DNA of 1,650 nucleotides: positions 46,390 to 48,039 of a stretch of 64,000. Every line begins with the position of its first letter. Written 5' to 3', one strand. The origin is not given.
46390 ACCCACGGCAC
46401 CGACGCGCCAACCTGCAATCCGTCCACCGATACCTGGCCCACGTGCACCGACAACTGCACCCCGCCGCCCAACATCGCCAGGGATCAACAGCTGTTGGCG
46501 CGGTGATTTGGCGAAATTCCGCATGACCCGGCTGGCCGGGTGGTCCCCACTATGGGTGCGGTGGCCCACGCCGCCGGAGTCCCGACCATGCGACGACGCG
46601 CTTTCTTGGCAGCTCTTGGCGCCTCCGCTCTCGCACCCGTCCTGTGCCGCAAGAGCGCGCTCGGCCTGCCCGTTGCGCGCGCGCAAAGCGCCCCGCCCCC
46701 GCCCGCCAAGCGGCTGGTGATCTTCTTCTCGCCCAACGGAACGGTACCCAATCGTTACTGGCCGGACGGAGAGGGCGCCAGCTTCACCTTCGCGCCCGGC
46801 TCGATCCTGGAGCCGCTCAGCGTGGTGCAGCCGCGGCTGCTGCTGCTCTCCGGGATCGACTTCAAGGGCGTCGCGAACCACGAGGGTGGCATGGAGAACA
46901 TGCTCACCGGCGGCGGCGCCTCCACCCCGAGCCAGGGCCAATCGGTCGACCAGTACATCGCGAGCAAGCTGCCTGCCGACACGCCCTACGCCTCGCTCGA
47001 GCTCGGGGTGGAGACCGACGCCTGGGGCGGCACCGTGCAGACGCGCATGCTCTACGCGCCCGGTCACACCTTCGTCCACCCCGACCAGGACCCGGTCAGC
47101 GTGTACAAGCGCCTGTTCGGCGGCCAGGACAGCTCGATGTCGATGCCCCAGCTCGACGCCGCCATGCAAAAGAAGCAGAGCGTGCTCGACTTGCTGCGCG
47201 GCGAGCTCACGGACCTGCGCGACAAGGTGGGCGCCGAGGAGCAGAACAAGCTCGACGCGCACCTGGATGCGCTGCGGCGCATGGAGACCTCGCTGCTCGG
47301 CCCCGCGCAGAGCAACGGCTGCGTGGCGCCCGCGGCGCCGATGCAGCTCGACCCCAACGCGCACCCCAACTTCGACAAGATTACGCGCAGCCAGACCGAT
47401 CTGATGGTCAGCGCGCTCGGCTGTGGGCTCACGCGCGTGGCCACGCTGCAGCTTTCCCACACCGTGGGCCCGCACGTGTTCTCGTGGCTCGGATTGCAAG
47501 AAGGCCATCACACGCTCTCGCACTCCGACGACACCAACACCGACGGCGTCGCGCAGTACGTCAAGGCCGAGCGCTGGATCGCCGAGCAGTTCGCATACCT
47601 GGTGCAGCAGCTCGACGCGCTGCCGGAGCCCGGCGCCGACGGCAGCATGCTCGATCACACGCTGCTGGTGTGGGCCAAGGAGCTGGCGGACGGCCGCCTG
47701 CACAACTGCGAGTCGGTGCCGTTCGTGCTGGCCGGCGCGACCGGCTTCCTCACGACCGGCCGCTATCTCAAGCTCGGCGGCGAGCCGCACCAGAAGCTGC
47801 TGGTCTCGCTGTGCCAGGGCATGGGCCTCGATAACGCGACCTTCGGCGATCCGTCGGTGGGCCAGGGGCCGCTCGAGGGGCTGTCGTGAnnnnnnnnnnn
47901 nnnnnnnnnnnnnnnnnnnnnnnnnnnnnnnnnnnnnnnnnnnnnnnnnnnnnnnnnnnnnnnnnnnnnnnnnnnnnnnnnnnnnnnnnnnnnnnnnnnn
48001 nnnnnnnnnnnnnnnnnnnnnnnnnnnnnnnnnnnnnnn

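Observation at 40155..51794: Divergent ECF-sigma-centred cluster built almost entirely of uncharacterised envelope proteins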

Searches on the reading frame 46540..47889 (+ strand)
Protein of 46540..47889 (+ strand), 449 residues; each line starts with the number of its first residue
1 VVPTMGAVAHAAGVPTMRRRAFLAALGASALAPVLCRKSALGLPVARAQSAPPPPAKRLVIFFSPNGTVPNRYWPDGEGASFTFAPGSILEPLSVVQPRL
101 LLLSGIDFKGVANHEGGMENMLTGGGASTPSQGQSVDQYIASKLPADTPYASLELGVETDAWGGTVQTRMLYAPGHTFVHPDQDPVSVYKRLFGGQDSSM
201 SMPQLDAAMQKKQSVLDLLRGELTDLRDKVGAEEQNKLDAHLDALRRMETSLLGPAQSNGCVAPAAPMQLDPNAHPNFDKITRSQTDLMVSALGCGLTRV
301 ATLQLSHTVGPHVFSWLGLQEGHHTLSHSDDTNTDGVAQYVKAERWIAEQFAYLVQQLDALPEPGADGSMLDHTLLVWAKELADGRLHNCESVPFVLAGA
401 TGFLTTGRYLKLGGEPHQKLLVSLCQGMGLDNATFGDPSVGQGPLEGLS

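Call 4: search_protein_families(library=pfam, max_evalue=0.01, proteins=[window:46540-47889:+])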
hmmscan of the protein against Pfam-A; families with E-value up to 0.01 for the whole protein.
window:46540-47889:+ (449 aa): 1 family
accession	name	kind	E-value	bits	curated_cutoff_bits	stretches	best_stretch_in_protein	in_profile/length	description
PF07586.16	HXXSHH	-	2.3e-74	251.2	30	1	58-352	1-307/307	Protein of unknown function (DUF1552)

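Call 5: search_protein_families(library=ncbifam, max_evalue=0.01, proteins=[window:46540-47889:+])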
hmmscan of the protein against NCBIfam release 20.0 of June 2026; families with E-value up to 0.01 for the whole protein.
window:46540-47889:+ (449 aa): 0 families

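Call 31: search_solved_structures(query=window:46540-47889:+, max_evalue=1)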
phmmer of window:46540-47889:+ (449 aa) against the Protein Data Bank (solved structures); distinct sequences matched with E-value up to 1: 5.
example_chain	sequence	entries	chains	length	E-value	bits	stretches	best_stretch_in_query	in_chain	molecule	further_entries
9xwn_E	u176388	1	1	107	0.18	14.2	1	32-90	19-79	BD23-0177-K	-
6ol6_B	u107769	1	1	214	0.26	13.7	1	32-94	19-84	ib2 Light Chain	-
9uk5_L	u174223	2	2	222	0.36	13.2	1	34-95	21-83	Antibody-L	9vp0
4j8r_A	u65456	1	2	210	0.8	12.1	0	32-88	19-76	Light chain of POM2 Fab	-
9lae_B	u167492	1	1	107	0.89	11.9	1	32-88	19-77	Light chain of 9G11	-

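Call 51: find_homologous_proteins(query=window:46588-47889:+, max_evalue=1e-10)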
Query window:46588-47889:+ (433 aa): 888 proteins with E <= 1e-10 among 8000 candidates; the best 120 are listed.
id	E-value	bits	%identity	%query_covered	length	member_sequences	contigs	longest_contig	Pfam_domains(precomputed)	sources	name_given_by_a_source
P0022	1.1e-291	985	100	100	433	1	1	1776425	PF07586.17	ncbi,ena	-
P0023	2.4e-234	796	82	100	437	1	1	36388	PF07586.17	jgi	jgi:hypothetical protein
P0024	2.0e-225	767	78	100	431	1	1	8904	PF07586.17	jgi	jgi:hypothetical protein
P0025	1.7e-219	748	76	100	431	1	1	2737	PF07586.17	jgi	jgi:hypothetical protein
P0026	1.1e-214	732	75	100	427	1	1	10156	PF07586.17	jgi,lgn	jgi:hypothetical protein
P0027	3.0e-210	717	73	100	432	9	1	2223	PF07586.17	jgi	jgi:hypothetical protein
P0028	1.1e-207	709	75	100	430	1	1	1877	PF07586.17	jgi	jgi:hypothetical protein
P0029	4.4e-206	703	72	100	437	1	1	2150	PF07586.17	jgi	jgi:hypothetical protein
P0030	5.6e-206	703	74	100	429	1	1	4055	PF07586.17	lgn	-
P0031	2.6e-205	701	74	100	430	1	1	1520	PF07586.17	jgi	jgi:hypothetical protein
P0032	4.8e-205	700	74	100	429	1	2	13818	PF07586.17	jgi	jgi:hypothetical protein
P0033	1.7e-204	698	71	100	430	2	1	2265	PF07586.17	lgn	-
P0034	5.1e-204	697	71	100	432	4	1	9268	PF07586.17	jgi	jgi:hypothetical protein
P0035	3.8e-203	694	73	100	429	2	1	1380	PF07586.17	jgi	jgi:hypothetical protein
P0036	3.2e-200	684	72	100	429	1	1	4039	PF07586.17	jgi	-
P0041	9.8e-198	676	74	94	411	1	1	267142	PF07586.17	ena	-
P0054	1.9e-147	510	57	100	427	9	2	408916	PF07586.17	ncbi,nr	ncbi:MAG: DUF1552 domain-containing protein [Myxococcales bacterium]|nr:DUF1552 domain-containing pr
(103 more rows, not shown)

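Call 53: find_encoding_contigs(protein=P0041, flank=10000, max_places=2)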
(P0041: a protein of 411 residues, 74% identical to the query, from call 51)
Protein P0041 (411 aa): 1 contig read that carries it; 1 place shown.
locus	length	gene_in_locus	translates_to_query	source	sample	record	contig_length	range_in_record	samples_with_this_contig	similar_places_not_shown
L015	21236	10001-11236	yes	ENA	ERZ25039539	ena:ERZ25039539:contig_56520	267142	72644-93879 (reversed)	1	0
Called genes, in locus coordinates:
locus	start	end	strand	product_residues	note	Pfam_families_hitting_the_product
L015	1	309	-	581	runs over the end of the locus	PF09972:DUF2207, PF20990:DUF2207_C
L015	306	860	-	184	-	PF04011:LemA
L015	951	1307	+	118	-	PF01906:YbjQ_1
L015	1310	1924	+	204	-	-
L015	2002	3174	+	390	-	PF00155:Aminotran_1_2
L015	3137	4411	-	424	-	PF00324:AA_permease, PF13520:AA_permease_2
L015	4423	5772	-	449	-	PF01773:Nucleos_tra2_N, PF07670:Gate, PF07662:Nucleos_tra2_C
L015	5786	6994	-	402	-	PF04519:Bactofilin (faint), PF23981:DUF7305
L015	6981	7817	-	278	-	PF13428:TPR_14 (faint)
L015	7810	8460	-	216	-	PF07638:Sigma70_ECF (weak), PF04542:Sigma70_r2, PF08281:Sigma70_r4_2, PF04545:Sigma70_r4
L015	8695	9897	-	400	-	-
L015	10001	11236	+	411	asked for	PF07586:HXXSHH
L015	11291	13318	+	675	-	PF07626:PSD3, PF07637:PSD5, PF07631:PSD4, PF07627:PSCyt3, PF07624:PSD2, PF00553:CBM_2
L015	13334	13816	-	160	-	-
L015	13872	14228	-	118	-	-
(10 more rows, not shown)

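Call 55: find_encoding_contigs(protein=P0054, flank=10000, max_places=2)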
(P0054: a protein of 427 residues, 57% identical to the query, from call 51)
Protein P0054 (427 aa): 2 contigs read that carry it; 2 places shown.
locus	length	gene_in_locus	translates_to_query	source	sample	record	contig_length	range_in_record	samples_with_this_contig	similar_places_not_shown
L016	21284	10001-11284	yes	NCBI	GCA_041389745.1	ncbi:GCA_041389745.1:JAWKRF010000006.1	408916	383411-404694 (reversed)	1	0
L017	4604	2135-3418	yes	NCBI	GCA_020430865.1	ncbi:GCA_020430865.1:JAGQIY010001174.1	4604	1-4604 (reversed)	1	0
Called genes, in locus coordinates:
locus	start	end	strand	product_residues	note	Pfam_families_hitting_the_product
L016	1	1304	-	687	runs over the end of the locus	-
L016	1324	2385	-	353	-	PF02628:COX15-CtaA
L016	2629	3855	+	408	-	-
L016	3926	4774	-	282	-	-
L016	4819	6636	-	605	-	PF00069:Pkinase, PF07714:PK_Tyr_Ser-Thr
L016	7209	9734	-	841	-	PF01055:Glyco_hydro_31_2nd, PF21365:Glyco_hydro_31_3rd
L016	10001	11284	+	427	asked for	PF07586:HXXSHH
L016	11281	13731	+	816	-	PF07626:PSD3, PF07637:PSD5, PF07631:PSD4, PF07627:PSCyt3, PF07624:PSD2, PF00553:CBM_2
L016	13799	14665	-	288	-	-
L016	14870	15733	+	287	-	PF02517:Rce1-like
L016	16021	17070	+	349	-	PF03328:HpcH_HpaI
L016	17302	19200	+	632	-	PF00069:Pkinase, PF07714:PK_Tyr_Ser-Thr, PF01636:APH (faint), PF03109:ABC1 (weak), PF02743:dCache_1, PF22673:MCP-like_PDC_1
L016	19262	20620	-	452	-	PF13646:HEAT_2 (faint)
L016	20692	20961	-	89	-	-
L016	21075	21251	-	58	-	-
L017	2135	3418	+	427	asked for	PF07586:HXXSHH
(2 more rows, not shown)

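Call 65: predict_structure(alignment_id=A2)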
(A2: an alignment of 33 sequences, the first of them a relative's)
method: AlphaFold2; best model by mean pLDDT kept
length: 433 residues; sequences in the alignment: 33
mean_pLDDT: 83.1   pTM: 0.78
mean pLDDT of the five models: 83.1, 82.1, 80.9, 80.4, 80.1
residues with pLDDT >= 90: 196; 70-90: 147; 50-70: 78; < 50: 12
segments of 3 or more residues with pLDDT < 50: 28-33
pLDDT, mean of each block of 10 residues (from residue 1): 68 65 51 67 92 89 96 97 96 74 74 88 91 90 67 74 90 83 53 57 79 83 72 57 73 90 95 95 94 73 86 88 93 98 93 97 89 89 94 94 94 92 90 88
secondary structure, 60 per line:
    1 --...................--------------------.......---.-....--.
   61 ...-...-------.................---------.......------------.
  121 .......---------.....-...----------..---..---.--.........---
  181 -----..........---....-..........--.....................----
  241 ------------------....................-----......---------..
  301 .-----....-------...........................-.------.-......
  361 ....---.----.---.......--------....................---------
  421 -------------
elements in order: H3-21 E42-48 H54-57 E60-63 E65-67 H75-83 E84-91 H101-107 H120-127 E137-141 H169-177 H186-195 H199-202 H204-213 H216-236 H259-278 E284-289 H307-310 H318-344 E358-364 E377-383 E392-400 H401-411

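Call 69: fold_search(model_id=the predicted structure, library=pdb)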
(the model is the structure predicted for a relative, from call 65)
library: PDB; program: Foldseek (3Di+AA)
matches with E <= 10: 146; with E <= 0.001: 5
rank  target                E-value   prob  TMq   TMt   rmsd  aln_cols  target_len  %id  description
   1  1p49                  9.7e-05  1.00  0.36  0.30  19.1       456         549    9  Structure of Human Placental Estrone/DHEA Sulfatase (released 2003-08-12)
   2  4uop_B                4.3e-04  0.99  0.33  0.34  11.8       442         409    9  Crystal structure of the lipoteichoic acid synthase LtaP from Listeria monocytogenes (released 2014-08-27)
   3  4mhx_A                5.7e-04  1.00  0.40  0.36   9.3       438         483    9  Crystal Structure of Sulfamidase (released 2014-05-14)
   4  2w8s_B                7.1e-04  0.99  0.40  0.34  15.5       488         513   10  CRYSTAL STRUCTURE OF A catalytically promiscuous PHOSPHONATE MONOESTER HYDROLASE FROM Burkholderia caryophylli (released 2010-02-23)
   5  2w8s_A                8.4e-04  0.99  0.39  0.34  16.0       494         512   10  CRYSTAL STRUCTURE OF A catalytically promiscuous PHOSPHONATE MONOESTER HYDROLASE FROM Burkholderia caryophylli (released 2010-02-23)
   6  4uor_J                1.1e-03  0.99  0.35  0.36  12.1       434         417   10  Structure of lipoteichoic acid synthase LtaS from Listeria monocytogenes in complex with glycerol phosphate (released 2014-08-27)
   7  4uop_A                1.3e-03  0.98  0.32  0.34  12.1       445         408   10  Crystal structure of the lipoteichoic acid synthase LtaP from Listeria monocytogenes (released 2014-08-27)
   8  2w8d_A                1.8e-03  0.99  0.32  0.33  13.3       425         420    9  Distinct and essential morphogenic functions for wall- and lipo- teichoic acids in Bacillus subtilis (released 2009-03-03)
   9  6vat_F                4.4e-03  0.98  0.31  0.38  12.2       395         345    9  Structure of the periplasmic domain of YejM from Salmonella typhimurium (released 2020-08-26)
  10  4uor_K                7.8e-03  0.93  0.34  0.36  12.5       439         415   11  Structure of lipoteichoic acid synthase LtaS from Listeria monocytogenes in complex with glycerol phosphate (released 2014-08-27)
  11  7sno_A                8.3e-03  0.84  0.35  0.30  18.8       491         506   10  Structure of Bacple_01701(H214N), a 6-O-galactose porphyran sulfatase (released 2022-10-05)
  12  6vat_D                1.6e-02  0.97  0.35  0.43   9.4       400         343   10  Structure of the periplasmic domain of YejM from Salmonella typhimurium (released 2020-08-26)
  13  9gve                  1.6e-02  0.91  0.42  0.36  13.3       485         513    9  Structure of phosphonate monoester hydrolase from Rhizobium leguminosarum with phenyl phosphonate (released 2025-10-08)
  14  7n1s_A                6.1e-02  0.72  0.29  0.32  12.1       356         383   10  Crystal Structure Analysis of Xac Nucleotide Pyrophosphatase/Phosphodiesterase (released 2022-06-01)
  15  2gsn_A                6.5e-02  0.66  0.27  0.30  11.5       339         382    9  Structure of Xac Nucleotide Pyrophosphatase/Phosphodiesterase (released 2006-08-01)
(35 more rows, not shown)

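Call 70: list_cluster_members(proteins=[P0022, P0012, P0001])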
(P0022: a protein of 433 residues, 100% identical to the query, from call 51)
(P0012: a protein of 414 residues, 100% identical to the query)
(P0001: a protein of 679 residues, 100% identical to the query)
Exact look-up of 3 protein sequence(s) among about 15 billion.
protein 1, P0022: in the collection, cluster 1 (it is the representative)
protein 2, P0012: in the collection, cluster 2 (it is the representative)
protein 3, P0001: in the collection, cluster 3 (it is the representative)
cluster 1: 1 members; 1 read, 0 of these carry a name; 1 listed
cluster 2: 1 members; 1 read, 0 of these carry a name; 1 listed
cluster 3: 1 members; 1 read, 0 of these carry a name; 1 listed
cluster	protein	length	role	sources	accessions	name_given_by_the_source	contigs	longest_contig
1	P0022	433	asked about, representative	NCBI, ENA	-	-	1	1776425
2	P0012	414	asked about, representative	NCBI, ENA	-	-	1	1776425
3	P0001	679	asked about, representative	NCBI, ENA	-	-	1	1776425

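Call 82: find_encoding_contigs(protein=P0024, flank=10000, max_places=2)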
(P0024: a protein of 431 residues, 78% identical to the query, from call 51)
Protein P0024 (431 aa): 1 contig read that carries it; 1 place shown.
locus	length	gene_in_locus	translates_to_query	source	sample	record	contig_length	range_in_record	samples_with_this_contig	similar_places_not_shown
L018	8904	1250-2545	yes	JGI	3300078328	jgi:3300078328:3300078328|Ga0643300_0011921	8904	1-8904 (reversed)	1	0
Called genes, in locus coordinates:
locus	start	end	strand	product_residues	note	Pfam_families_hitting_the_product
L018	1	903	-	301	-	?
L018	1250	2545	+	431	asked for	PF07586:HXXSHH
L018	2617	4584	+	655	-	PF07626:PSD3, PF07637:PSD5, PF07631:PSD4, PF07627:PSCyt3, PF07624:PSD2, PF00553:CBM_2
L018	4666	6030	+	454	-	PF04185:Phosphoesterase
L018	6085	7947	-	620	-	PF00069:Pkinase, PF07714:PK_Tyr_Ser-Thr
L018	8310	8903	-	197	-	?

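Call 83: find_encoding_contigs(protein=P0032, flank=10000, max_places=2)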
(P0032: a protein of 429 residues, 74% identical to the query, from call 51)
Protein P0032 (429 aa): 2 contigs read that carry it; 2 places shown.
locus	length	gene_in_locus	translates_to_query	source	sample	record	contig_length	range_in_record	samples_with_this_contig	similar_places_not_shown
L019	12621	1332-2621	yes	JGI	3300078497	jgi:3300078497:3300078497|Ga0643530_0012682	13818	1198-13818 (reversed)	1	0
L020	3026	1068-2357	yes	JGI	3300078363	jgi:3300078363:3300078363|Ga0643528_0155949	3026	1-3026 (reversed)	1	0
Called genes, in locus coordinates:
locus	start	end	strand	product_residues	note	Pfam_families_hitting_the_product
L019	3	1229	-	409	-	?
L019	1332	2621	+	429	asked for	PF07586:HXXSHH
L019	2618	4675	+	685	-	PF07626:PSD3, PF07637:PSD5, PF07631:PSD4, PF07627:PSCyt3, PF07624:PSD2, PF00553:CBM_2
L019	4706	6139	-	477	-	PF05090:HTTM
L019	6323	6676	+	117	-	PF09966:DUF2200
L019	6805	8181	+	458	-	-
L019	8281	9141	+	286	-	PF04828:GFA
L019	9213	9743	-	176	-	-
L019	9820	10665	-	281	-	-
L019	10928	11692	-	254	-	-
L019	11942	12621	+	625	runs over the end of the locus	?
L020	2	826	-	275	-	?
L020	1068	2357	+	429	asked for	PF07586:HXXSHH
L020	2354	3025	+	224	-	?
